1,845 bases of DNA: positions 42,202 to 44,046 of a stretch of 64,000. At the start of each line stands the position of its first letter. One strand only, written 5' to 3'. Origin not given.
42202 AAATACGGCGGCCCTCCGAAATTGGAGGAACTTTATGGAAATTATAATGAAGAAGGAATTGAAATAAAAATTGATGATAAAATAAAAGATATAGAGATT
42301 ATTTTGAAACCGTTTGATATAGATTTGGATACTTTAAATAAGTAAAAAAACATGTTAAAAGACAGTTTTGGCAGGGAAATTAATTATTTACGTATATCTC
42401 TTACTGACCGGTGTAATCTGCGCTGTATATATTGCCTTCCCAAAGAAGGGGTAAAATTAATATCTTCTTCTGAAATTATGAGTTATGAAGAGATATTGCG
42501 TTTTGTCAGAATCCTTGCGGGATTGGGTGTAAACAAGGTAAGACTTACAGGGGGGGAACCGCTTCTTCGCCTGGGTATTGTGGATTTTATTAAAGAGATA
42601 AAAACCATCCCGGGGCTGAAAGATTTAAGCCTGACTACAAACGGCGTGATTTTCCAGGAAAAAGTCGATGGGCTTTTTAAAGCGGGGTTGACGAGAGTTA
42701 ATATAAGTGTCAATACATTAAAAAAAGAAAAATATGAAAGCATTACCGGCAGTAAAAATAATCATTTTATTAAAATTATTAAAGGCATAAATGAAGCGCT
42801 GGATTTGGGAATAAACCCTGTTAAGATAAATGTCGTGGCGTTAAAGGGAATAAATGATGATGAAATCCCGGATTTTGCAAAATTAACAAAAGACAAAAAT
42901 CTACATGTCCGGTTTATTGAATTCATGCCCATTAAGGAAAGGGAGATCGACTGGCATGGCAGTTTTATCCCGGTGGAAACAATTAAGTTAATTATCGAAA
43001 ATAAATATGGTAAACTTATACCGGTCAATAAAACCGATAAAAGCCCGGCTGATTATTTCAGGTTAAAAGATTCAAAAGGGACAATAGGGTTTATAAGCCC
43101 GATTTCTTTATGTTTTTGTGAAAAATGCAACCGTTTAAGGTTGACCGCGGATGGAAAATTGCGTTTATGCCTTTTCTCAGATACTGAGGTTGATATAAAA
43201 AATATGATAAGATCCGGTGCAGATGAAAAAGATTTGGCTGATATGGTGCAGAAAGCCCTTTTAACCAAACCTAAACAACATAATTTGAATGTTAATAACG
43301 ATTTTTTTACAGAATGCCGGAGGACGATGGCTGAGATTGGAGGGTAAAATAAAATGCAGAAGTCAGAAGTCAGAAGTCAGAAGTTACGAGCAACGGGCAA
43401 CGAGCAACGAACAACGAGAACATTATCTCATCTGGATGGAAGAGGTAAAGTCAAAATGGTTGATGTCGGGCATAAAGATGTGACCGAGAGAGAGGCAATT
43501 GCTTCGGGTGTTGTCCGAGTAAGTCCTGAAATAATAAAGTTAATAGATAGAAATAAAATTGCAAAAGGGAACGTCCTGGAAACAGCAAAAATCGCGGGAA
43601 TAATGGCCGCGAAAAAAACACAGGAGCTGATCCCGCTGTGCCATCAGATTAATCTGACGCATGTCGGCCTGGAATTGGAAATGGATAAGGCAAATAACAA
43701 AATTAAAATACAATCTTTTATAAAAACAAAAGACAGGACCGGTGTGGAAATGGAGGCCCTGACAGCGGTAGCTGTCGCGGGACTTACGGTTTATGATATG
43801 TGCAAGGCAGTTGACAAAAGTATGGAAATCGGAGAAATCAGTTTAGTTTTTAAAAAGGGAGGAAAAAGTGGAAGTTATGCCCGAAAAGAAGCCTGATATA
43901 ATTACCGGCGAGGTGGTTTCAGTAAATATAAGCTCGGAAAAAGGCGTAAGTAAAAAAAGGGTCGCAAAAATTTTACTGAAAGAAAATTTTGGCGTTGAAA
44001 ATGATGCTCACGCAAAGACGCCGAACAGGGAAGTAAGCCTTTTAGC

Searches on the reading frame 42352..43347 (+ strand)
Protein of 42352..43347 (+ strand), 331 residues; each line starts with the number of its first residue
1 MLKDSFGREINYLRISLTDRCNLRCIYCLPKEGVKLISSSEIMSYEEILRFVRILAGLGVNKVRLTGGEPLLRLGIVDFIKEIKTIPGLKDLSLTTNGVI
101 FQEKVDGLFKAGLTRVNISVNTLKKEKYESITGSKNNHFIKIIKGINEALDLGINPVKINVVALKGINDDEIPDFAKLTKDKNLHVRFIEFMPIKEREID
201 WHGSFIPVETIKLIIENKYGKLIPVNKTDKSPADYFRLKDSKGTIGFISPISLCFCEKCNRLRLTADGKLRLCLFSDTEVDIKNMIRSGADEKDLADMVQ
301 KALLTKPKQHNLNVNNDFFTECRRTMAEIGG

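Call 11: search_protein_families(library=pfam, proteins=[window:42352-43347:+], max_evalue=0.001)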
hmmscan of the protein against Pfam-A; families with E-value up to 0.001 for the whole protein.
window:42352-43347:+ (331 aa): 3 families
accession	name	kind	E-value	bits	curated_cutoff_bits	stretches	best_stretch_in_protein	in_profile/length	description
PF06463.18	Mob_synth_C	-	9.8e-37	126.2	37.4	1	185-311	2-127/128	Molybdenum Cofactor Synthesis C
PF04055.27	Radical_SAM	-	1.1e-33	117.1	29.5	1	15-178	1-165/166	Radical SAM superfamily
PF13353.11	Fer4_12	-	1.5e-05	25.8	22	1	19-122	13-115/137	4Fe-4S single cluster domain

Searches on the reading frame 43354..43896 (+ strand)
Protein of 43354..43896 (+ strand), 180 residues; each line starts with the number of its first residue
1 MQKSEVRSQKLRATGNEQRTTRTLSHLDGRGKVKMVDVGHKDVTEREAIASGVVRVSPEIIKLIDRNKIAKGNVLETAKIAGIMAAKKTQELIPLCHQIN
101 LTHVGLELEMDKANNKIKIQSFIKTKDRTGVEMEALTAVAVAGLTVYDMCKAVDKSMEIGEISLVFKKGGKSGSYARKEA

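Call 11: search_protein_families(library=pfam, proteins=[window:43354-43896:+], max_evalue=0.001)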
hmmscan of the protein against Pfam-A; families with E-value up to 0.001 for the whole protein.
window:43354-43896:+ (180 aa): 1 family
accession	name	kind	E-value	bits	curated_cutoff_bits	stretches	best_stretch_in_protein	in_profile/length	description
PF01967.27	MoaC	-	6e-57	191.9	27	1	35-170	1-136/136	MoaC family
